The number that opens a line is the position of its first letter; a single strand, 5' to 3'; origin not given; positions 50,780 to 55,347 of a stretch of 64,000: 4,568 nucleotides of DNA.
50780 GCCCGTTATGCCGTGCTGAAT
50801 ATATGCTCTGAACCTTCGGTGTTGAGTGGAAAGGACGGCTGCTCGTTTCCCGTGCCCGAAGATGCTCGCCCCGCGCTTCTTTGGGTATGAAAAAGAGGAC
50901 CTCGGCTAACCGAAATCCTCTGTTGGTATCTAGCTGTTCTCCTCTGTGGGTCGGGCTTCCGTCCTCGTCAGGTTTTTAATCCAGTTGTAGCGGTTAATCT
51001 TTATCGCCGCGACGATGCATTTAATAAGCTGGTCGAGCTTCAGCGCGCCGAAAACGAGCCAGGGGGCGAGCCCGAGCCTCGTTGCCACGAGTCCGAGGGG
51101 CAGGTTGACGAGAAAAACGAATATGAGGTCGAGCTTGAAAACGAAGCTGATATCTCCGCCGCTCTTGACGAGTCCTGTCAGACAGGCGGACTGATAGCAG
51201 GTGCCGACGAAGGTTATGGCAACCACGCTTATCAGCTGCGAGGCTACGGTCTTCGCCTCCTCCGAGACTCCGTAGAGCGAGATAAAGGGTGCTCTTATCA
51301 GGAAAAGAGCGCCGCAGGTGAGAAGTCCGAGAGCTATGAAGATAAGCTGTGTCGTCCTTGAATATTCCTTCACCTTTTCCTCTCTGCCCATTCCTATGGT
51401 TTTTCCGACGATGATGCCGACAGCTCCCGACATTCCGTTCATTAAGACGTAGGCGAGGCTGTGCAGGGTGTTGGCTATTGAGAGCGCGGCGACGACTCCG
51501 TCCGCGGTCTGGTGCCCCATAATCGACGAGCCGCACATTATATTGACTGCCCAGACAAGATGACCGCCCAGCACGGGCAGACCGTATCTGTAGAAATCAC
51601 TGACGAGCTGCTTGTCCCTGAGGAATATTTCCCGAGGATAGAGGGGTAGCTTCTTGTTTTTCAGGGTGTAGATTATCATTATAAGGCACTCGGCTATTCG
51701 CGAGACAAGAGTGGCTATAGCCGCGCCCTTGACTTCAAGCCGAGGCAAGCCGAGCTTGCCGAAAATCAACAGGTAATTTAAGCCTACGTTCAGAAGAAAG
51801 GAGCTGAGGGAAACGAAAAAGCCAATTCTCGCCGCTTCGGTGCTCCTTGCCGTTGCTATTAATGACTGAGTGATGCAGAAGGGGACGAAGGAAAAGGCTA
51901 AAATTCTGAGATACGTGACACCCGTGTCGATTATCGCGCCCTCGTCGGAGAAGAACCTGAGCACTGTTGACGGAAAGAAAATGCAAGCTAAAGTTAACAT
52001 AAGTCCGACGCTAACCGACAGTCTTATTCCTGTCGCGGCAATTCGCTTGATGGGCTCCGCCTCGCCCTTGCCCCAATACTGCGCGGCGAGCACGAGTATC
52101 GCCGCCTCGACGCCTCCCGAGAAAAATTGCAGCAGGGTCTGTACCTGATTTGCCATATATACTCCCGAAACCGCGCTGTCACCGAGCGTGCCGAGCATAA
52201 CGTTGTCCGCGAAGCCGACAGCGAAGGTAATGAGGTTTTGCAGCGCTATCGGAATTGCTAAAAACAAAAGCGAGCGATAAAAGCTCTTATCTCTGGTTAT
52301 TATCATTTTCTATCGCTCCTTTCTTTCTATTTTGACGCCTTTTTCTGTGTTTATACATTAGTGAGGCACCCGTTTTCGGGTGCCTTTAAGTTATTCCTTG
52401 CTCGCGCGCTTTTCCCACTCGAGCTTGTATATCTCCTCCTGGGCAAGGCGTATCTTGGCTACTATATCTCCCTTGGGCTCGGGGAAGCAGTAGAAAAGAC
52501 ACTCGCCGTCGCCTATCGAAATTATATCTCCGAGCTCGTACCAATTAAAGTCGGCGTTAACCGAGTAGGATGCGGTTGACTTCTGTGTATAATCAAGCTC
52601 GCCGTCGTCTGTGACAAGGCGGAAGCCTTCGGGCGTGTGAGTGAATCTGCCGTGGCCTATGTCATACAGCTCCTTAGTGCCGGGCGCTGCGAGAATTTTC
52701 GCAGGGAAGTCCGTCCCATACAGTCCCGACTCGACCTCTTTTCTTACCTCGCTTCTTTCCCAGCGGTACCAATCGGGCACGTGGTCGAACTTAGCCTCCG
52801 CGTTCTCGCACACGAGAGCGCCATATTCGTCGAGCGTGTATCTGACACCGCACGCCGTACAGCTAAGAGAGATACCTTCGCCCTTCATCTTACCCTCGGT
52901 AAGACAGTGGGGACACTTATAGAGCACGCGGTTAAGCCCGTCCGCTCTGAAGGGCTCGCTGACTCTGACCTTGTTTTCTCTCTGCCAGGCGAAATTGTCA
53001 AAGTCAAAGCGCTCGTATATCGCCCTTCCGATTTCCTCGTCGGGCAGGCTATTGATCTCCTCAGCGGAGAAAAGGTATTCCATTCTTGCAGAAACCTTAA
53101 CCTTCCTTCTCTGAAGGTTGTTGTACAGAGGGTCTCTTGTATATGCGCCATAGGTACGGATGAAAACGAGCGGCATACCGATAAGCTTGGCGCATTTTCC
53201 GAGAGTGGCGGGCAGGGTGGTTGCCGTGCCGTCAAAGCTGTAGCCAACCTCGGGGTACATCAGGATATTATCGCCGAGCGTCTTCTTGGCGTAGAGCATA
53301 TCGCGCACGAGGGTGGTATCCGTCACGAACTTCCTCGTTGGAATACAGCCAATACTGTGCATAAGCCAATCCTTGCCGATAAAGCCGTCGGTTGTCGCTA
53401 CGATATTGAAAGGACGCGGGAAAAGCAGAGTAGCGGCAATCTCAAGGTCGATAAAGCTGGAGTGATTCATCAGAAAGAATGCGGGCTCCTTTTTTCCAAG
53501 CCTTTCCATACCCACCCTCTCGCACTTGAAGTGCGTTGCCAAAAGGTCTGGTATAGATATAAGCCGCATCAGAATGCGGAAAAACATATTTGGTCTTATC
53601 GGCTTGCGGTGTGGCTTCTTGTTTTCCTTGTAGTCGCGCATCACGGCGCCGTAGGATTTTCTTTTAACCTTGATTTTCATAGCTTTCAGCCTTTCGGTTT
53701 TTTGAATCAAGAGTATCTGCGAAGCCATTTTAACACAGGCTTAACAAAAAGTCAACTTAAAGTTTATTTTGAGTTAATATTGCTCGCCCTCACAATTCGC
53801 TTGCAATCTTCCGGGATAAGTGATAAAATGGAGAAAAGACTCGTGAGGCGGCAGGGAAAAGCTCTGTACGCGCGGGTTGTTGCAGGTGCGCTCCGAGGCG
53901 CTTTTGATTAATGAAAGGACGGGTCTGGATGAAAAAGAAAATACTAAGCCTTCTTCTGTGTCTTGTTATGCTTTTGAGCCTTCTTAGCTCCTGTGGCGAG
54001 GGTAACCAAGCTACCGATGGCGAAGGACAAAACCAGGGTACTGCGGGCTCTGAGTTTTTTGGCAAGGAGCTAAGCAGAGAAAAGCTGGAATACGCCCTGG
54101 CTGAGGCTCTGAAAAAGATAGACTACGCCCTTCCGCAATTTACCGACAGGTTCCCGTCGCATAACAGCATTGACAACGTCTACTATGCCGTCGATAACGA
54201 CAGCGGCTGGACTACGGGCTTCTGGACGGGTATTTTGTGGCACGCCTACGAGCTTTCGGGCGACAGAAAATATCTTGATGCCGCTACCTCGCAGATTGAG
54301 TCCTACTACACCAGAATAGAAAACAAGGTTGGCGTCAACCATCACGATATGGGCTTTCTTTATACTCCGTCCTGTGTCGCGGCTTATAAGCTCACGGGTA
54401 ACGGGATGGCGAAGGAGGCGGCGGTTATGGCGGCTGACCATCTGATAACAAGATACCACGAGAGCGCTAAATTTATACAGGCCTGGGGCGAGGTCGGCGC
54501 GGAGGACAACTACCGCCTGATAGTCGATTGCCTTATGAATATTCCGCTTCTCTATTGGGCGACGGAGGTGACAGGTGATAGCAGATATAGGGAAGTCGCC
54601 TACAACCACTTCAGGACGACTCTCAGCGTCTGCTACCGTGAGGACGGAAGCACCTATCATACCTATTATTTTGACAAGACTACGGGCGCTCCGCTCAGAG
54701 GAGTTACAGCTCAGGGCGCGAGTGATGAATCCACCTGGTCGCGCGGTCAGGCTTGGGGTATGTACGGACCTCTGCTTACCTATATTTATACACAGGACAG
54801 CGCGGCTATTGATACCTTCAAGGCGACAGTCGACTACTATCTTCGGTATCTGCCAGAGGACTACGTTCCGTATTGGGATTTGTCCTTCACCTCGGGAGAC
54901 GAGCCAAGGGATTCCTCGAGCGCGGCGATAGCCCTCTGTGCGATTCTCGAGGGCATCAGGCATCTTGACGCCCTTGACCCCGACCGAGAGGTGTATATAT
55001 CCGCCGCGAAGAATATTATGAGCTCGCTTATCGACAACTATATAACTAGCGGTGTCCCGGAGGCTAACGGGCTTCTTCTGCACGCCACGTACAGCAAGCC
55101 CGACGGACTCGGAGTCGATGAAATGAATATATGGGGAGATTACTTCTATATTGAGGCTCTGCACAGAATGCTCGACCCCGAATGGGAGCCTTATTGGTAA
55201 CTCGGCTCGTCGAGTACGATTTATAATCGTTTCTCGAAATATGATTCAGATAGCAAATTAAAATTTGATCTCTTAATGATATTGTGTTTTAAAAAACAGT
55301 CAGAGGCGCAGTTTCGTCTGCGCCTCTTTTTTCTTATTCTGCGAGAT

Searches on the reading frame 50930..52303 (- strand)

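Call 13: search_protein_families(library=pfam, proteins=[window:50930-52303:-], max_evalue=0.01)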
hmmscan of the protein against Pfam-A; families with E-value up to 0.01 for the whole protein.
window:50930-52303:- (457 aa): 1 family
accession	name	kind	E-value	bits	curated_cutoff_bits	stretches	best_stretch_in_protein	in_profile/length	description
PF01554.23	MatE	-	2.3e-46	157.9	24.9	2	18-178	1-161/161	MatE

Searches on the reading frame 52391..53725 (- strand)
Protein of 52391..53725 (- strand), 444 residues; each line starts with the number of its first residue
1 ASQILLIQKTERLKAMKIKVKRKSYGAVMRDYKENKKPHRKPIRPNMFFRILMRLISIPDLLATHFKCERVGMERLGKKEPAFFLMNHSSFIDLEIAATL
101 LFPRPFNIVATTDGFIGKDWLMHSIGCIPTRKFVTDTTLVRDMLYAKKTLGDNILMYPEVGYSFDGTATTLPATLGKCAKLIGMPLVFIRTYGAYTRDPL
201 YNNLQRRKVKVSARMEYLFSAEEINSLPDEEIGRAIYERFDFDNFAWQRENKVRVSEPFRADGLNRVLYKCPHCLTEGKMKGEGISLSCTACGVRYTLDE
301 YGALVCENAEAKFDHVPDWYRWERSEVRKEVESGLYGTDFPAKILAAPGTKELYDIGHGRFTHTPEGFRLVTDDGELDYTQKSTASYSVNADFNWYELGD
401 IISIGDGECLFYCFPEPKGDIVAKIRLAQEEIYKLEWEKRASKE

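Call 13: search_protein_families(library=pfam, proteins=[window:52391-53725:-], max_evalue=0.01)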
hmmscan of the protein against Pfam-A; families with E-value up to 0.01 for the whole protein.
window:52391-53725:- (444 aa): 1 family
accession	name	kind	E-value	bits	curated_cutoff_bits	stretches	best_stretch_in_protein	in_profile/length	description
PF01553.26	Acyltransferase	-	1.2e-05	25.6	23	1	71-162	5-102/132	Acyltransferase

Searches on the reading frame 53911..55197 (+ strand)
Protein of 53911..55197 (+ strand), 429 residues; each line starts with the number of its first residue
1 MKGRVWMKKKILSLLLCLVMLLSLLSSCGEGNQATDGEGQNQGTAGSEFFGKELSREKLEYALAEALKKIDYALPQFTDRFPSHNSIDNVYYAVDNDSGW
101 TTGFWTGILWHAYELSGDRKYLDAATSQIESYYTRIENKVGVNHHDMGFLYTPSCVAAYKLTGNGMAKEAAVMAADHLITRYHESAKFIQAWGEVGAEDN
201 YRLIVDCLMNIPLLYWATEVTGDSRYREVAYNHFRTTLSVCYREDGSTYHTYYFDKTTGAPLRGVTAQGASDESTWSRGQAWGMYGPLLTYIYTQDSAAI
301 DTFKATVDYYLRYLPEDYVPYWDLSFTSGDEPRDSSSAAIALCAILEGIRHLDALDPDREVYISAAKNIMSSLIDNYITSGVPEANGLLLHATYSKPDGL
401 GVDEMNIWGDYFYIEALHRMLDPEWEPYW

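Call 13: search_protein_families(library=pfam, proteins=[window:53911-55197:+], max_evalue=0.01)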
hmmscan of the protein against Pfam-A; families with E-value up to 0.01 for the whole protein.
window:53911-55197:+ (429 aa): 2 families
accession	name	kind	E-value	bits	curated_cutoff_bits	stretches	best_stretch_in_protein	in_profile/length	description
PF07470.19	Glyco_hydro_88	-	1.3e-20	74.2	26.6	1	77-380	9-301/352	Glycosyl Hydrolase Family 88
PF06662.19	C5-epim_C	-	0.0011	19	23.3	1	98-143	23-71/188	D-glucuronyl C5-epimerase C-terminus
